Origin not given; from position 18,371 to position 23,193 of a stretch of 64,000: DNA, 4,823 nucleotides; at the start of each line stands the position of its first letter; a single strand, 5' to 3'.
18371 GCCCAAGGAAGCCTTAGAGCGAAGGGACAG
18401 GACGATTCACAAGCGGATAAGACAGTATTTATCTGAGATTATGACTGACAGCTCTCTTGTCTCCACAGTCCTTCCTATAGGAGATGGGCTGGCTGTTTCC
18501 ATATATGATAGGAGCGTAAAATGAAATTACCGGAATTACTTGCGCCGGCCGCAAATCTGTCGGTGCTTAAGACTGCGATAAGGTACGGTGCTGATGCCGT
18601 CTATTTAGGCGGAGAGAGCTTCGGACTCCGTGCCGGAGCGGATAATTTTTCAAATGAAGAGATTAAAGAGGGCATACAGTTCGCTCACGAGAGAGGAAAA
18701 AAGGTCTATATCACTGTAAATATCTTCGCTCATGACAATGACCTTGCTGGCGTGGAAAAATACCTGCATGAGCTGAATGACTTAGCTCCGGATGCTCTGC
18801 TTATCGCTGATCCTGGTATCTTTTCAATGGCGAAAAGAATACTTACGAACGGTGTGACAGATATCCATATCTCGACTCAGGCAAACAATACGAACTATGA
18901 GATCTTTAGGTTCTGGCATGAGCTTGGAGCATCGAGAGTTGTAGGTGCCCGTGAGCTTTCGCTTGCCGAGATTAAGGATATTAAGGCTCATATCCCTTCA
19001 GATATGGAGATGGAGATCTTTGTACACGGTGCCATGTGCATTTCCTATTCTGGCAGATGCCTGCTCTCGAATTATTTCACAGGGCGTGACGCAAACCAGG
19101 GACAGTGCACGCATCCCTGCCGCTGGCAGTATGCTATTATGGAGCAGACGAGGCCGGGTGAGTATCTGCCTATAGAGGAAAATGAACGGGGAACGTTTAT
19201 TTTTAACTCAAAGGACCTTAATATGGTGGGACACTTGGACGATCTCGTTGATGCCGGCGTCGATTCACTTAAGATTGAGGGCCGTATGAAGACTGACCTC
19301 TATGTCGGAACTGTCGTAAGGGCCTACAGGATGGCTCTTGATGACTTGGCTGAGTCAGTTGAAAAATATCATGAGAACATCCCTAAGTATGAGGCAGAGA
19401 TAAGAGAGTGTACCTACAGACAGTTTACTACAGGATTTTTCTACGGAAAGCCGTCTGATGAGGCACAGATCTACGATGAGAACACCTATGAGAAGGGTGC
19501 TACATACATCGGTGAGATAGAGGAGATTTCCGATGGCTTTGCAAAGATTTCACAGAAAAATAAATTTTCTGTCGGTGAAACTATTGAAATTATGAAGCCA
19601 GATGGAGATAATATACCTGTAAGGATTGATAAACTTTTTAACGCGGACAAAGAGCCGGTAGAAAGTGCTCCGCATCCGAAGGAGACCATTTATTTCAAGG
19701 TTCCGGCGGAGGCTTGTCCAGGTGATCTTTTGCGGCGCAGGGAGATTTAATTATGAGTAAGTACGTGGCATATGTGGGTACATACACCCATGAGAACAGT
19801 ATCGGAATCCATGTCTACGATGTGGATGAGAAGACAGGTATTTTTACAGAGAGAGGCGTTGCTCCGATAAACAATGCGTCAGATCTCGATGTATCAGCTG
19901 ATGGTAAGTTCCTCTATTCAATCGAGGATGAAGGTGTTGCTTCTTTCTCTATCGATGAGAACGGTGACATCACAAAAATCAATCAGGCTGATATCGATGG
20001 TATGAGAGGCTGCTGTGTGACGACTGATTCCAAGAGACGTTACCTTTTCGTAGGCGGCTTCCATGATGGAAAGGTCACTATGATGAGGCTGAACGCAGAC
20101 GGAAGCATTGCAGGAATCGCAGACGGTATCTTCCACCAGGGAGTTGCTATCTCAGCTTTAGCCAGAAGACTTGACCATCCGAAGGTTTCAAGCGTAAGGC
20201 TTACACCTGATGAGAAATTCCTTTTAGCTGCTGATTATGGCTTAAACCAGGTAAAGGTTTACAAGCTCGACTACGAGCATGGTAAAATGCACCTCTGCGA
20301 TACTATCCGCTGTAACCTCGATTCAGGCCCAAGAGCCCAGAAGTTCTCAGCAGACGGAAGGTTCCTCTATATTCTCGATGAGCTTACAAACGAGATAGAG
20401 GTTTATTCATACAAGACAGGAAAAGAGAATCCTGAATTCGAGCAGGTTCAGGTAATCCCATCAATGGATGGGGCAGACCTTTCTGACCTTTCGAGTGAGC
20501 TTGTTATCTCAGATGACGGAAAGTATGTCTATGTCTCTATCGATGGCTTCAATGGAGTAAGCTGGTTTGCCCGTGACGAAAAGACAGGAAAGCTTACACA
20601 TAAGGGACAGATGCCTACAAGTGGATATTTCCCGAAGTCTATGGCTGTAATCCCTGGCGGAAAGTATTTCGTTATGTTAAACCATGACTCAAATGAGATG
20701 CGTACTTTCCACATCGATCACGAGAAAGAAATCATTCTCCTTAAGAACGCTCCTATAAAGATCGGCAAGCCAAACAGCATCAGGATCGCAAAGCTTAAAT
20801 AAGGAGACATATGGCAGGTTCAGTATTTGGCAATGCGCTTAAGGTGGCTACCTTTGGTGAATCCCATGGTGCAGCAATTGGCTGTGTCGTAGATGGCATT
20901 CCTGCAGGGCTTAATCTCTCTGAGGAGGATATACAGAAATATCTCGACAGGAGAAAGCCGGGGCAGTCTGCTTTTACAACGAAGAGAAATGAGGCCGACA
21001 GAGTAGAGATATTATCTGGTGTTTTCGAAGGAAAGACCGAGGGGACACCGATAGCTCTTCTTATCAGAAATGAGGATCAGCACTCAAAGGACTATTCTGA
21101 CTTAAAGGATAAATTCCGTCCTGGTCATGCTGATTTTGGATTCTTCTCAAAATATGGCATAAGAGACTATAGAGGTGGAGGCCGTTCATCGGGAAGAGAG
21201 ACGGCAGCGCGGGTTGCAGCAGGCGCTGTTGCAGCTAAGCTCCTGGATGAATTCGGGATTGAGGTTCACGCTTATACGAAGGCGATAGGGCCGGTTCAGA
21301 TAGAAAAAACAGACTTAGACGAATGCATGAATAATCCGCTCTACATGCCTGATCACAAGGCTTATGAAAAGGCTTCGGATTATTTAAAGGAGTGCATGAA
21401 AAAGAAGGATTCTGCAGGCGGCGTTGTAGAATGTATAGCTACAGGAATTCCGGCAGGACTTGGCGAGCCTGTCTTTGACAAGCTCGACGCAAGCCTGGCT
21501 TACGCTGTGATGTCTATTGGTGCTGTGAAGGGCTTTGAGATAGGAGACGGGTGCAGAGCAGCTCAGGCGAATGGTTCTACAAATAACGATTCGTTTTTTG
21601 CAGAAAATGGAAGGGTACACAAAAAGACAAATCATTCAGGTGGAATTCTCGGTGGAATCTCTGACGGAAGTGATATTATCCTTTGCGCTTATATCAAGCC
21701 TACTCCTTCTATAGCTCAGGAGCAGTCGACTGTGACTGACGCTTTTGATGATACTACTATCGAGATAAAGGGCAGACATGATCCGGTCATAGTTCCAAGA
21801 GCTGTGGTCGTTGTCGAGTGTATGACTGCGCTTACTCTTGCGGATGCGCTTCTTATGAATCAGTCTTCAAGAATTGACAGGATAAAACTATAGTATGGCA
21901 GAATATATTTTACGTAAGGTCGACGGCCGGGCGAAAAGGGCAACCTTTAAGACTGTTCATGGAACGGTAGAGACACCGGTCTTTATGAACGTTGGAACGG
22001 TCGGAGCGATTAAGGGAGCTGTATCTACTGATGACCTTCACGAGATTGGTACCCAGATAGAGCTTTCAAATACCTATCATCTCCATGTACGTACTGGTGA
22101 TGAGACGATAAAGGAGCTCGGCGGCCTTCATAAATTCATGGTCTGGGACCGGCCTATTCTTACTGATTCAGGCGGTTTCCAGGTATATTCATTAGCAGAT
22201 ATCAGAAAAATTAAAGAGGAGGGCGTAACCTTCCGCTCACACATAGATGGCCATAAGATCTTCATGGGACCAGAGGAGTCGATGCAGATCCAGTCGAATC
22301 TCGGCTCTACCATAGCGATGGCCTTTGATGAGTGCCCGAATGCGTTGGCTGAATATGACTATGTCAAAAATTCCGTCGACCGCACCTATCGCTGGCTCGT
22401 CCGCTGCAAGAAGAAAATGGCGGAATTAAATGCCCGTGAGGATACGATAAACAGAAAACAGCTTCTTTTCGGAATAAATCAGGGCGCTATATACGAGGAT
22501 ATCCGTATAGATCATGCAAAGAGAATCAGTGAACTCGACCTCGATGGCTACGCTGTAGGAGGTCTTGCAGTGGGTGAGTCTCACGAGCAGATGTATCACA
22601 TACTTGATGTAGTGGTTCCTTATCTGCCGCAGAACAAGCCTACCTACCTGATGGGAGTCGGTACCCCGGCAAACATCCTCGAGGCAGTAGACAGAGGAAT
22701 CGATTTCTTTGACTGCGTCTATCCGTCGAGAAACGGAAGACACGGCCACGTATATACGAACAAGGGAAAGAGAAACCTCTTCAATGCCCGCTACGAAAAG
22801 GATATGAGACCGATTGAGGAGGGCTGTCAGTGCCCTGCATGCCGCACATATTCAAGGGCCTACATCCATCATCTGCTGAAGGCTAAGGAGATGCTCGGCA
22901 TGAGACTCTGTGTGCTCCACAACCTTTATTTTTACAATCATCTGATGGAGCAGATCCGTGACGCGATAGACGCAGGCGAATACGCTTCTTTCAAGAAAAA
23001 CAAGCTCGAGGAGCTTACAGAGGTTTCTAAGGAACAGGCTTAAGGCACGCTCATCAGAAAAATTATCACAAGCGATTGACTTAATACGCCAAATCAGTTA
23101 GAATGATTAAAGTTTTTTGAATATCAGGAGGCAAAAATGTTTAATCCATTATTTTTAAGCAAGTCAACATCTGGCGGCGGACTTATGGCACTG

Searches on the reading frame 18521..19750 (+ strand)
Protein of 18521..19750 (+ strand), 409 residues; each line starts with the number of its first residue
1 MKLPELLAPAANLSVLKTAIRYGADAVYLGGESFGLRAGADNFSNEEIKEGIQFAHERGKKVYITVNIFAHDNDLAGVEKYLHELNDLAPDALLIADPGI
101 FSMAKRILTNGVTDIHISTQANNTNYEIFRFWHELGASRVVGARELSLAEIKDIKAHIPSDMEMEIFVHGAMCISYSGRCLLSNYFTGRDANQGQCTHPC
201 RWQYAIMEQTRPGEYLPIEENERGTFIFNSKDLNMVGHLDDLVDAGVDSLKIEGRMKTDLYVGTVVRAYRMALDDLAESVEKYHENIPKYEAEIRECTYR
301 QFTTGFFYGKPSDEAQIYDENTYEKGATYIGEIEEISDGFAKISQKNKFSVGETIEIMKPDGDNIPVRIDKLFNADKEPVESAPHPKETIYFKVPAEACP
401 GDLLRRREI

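Call 51: search_protein_families(library=ncbifam, proteins=[window:18521-19750:+], max_evalue=0.00001)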
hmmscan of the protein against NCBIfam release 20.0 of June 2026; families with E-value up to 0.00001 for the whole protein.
window:18521-19750:+ (409 aa): 4 families
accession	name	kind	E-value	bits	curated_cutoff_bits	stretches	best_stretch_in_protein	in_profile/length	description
NF011996.0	PRK15452.1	equivalog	3.8e-116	388.6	534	2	1-208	2-206/449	prephenate-dependent tRNA uridine(34) hydroxylase TrhP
NF047963.1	quinone_UbiU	equivalog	1.5e-53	182.1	440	2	5-204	2-201/331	ubiquinone anaerobic biosynthesis protein UbiU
NF047965.1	quinone_UbiV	equivalog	2.7e-12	46.8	275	1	96-284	94-269/292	ubiquinone anaerobic biosynthesis protein UbiV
NF011991.0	PRK15447.1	equivalog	1.3e-10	41.2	283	1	25-285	30-276/302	U32 family peptidase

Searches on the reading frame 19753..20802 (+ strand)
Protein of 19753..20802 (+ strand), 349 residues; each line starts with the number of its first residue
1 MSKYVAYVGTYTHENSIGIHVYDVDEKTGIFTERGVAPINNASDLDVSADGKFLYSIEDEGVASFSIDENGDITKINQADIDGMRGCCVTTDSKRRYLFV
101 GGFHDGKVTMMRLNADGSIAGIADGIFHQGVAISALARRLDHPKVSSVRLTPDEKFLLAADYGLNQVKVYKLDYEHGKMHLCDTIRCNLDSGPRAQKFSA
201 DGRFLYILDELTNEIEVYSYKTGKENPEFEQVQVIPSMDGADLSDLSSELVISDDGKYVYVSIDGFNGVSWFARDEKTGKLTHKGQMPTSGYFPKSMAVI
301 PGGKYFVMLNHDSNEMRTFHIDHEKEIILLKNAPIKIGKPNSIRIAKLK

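Call 51: search_protein_families(library=ncbifam, proteins=[window:19753-20802:+], max_evalue=0.00001)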
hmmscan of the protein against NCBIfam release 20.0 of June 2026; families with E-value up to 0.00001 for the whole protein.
window:19753-20802:+ (349 aa): 4 families
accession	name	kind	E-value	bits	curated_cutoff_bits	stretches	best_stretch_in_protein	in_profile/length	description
NF050136.1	PGL_lacton_Staph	exception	3.3e-40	138.1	500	1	6-324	3-320/341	6-phosphogluconolactonase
NF008258.1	PRK11028.1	equivalog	1.3e-26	93.5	370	1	13-325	9-308/330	6-phosphogluconolactonase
NF052340.1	hydrazine_beta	equivalog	3.4e-07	29.6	560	0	193-311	77-181/372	hydrazine synthase subunit beta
TIGR03866.1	PQQ_ABC_repeats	subfamily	2.8e-06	26.6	287.3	0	188-267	164-239/310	PQQ-dependent catabolism-associated beta-propeller protein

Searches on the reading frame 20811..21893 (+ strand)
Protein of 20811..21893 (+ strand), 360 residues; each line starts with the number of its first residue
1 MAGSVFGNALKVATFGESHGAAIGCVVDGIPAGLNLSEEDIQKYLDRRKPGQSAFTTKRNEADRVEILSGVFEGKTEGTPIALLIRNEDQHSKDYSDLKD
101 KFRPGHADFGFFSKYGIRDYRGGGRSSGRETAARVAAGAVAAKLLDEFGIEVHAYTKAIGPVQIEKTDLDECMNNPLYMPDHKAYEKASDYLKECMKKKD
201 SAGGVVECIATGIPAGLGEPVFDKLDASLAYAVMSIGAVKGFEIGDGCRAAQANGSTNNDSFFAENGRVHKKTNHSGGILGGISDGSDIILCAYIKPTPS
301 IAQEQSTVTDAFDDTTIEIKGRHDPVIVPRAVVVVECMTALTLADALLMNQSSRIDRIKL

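Call 51: search_protein_families(library=ncbifam, proteins=[window:20811-21893:+], max_evalue=0.00001)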
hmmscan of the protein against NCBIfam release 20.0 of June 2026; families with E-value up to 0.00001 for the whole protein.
window:20811-21893:+ (360 aa): 3 families
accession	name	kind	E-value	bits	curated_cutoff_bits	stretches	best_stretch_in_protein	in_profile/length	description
NF003793.1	PRK05382.1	equivalog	1e-144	481.6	321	1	11-348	1-343/344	chorismate synthase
TIGR00033.1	aroC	equivalog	2.4e-137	457.6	212.2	1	10-352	1-349/351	chorismate synthase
NF009113.0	PRK12463.1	equivalog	1.3e-59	202.2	799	1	12-350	3-367/390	chorismate synthase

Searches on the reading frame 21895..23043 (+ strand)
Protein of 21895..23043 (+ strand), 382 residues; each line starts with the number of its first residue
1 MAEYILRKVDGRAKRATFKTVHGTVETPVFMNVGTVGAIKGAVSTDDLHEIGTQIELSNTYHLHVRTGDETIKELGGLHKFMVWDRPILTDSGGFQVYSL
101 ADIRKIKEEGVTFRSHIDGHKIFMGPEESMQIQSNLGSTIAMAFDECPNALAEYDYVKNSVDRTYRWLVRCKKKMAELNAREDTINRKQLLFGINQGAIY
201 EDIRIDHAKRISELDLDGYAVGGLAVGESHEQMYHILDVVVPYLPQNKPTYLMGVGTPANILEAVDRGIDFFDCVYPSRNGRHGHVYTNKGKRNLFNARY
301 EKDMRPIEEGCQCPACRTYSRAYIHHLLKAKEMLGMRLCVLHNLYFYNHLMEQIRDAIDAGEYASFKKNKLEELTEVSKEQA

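Call 51: search_protein_families(library=ncbifam, proteins=[window:21895-23043:+], max_evalue=0.00001)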
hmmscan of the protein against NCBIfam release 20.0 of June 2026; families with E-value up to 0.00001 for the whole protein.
window:21895-23043:+ (382 aa): 4 families
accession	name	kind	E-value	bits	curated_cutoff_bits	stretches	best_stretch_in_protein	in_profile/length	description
TIGR00430.1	Q_tRNA_tgt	equivalog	1.5e-147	491.4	306.75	1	5-375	2-364/368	tRNA guanosine(34) transglycosylase Tgt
TIGR00449.1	tgt_general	superfamily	6.9e-140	466.1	47.6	1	6-375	3-363/367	tRNA-guanine transglycosylase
TIGR00432.2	arcsn_tRNA_tgt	equivalog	1.6e-34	119.1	350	2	125-365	102-325/441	tRNA guanosine(15) transglycosylase TgtA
NF040592.1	tRNA_mod_ArcS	equivalog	3.8e-08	32.4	440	1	217-362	97-224/575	archaeosine synthase subunit alpha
